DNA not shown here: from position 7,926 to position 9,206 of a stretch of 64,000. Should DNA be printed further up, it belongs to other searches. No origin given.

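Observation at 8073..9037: RAYT-like HuH transposase fused to a DnaA-domain-IV-like HTH, located in a REP-rich genome but not itself flanked by REPs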

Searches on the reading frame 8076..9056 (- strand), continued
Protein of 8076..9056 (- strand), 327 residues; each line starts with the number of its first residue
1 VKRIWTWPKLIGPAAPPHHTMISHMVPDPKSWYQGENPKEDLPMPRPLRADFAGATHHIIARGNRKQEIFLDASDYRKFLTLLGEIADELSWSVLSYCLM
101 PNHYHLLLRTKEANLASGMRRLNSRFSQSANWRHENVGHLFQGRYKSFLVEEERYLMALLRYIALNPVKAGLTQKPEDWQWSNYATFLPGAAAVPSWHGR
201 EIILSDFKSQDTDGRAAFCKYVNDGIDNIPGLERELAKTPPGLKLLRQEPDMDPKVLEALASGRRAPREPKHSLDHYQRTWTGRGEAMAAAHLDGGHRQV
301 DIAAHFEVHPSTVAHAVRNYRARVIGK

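Call 62: find_encoding_contigs(protein=P0012, flank=4000, max_places=3)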
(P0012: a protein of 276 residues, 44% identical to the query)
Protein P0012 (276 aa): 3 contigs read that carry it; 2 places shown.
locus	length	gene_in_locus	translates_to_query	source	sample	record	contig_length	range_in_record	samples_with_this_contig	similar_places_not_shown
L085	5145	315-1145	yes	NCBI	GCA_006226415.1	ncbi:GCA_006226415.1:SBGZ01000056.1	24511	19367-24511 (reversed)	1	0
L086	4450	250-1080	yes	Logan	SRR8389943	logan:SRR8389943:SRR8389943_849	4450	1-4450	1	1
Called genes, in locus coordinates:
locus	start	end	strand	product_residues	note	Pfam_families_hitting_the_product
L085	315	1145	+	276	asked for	PF01797:Y1_Tnp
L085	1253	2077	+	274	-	-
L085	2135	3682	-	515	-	PF00072:Response_reg, PF00158:Sigma54_activat, PF14532:Sigma54_activ_2, PF25601:AAA_lid_14, PF02954:HTH_8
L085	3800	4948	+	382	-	PF01168:Ala_racemase_N, PF14031:D-ser_dehydrat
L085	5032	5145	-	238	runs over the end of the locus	PF00027:cNMP_binding, PF13545:HTH_Crp_2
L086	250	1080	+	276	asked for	PF01797:Y1_Tnp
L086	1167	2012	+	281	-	-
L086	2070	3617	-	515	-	PF00072:Response_reg, PF00158:Sigma54_activat, PF14532:Sigma54_activ_2, PF25601:AAA_lid_14, PF02954:HTH_8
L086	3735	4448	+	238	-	?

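Call 63: find_encoding_contigs(protein=P0011, flank=4000, max_places=3)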
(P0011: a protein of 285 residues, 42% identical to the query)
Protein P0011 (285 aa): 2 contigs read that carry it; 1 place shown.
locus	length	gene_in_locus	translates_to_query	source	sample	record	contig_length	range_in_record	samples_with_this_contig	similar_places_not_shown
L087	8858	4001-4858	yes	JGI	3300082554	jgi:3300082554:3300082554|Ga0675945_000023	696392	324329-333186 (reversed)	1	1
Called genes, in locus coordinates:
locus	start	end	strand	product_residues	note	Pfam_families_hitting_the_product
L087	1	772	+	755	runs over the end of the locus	PF07224:Chlorophyllase (weak)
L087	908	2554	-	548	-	PF00118:Cpn60_TCP1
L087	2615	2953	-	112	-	PF00166:Cpn10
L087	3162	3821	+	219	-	PF02798:GST_N, PF13417:GST_N_3, PF13409:GST_N_2, PF00043:GST_C, PF13410:GST_C_2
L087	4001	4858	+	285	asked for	PF01797:Y1_Tnp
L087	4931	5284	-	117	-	PF04237:YjbR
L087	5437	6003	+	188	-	-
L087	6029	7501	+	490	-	PF00083:Sugar_tr, PF07690:MFS_1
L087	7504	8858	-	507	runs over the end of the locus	PF00072:Response_reg, PF01078:Mg_chelatase (faint), PF00158:Sigma54_activat, PF14532:Sigma54_activ_2, PF07728:AAA_5 (weak), PF25601:AAA_lid_14, PF02954:HTH_8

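Call 75: list_cluster_members(proteins=[window:8076-8927:-, window:9038-9940:+, window:6014-8065:-, window:9940-11268:+])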
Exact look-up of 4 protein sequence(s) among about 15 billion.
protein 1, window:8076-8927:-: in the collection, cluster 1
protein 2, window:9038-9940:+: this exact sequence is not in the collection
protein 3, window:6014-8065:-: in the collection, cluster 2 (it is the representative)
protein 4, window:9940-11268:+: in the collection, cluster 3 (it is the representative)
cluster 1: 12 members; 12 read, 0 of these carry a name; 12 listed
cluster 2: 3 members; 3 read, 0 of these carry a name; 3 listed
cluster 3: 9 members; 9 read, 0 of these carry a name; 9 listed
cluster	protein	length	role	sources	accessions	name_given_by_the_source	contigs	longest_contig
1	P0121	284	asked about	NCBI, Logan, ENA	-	-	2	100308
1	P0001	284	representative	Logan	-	-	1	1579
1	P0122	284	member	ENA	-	-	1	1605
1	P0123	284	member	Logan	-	-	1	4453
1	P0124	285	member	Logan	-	-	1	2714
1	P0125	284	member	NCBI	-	-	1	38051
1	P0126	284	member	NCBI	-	-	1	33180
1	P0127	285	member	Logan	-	-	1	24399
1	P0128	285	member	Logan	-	-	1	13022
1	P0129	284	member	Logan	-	-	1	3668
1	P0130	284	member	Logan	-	-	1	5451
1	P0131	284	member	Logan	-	-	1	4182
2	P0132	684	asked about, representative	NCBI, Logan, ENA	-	-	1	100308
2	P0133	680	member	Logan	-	-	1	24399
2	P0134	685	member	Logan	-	-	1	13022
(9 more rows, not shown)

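Call 76: find_encoding_contigs(protein=window:8076-8927:-, flank=1500, max_places=6)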
Protein window:8076-8927:- (284 aa): 1 contig read that carries it; 1 place shown.
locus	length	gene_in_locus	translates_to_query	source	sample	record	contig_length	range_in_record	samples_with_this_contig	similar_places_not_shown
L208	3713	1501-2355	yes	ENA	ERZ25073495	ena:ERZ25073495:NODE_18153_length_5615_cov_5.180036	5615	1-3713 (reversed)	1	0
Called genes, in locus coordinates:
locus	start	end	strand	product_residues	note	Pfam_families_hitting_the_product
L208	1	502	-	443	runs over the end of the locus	PF00919:UPF0004, PF04055:Radical_SAM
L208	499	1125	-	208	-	PF01678:DAP_epimerase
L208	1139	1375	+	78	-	-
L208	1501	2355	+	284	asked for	PF01797:Y1_Tnp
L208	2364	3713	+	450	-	?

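Call 77: find_encoding_contigs(protein=P0125, flank=1500, max_places=3)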
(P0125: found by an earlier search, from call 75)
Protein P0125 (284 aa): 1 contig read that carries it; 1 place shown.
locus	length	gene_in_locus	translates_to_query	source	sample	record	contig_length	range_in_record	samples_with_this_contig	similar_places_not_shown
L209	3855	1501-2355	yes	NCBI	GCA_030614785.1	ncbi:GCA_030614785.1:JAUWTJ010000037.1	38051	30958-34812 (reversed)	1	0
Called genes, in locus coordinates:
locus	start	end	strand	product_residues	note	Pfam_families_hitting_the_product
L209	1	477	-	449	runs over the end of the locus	PF00919:UPF0004, PF04055:Radical_SAM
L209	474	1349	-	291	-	PF01678:DAP_epimerase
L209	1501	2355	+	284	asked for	PF01797:Y1_Tnp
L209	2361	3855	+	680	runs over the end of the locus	PF02897:Peptidase_S9_N, PF00326:Peptidase_S9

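Call 78: find_encoding_contigs(protein=P0127, flank=1500, max_places=3)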
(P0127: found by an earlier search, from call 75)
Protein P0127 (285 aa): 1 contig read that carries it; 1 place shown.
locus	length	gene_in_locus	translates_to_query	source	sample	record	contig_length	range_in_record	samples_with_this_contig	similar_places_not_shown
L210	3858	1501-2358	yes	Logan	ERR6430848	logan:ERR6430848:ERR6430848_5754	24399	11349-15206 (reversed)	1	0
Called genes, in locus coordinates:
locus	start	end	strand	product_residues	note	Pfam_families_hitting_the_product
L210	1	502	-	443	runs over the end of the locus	PF00919:UPF0004, PF04055:Radical_SAM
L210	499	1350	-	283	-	PF01678:DAP_epimerase, PF02567:PhzC-PhzF (weak), PF01678:DAP_epimerase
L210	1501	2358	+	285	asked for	PF01797:Y1_Tnp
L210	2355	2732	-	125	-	-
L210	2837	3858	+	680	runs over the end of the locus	PF02897:Peptidase_S9_N, PF00326:Peptidase_S9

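Call 89: search_protein_families(library=padloc, proteins=[window:8076-8927:-], max_evalue=0.01)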
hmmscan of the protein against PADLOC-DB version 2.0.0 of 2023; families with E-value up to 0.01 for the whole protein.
window:8076-8927:- (284 aa): 0 families

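Call 90: search_protein_families(library=phrogs, proteins=[window:8076-8927:-], max_evalue=0.01)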
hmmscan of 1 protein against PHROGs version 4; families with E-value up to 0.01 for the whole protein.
window:8076-8927:- (284 aa): 1 family
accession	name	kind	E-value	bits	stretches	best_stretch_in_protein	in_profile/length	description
phrog_18266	-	unknown function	0.00059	20.9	1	29-142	28-138/165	-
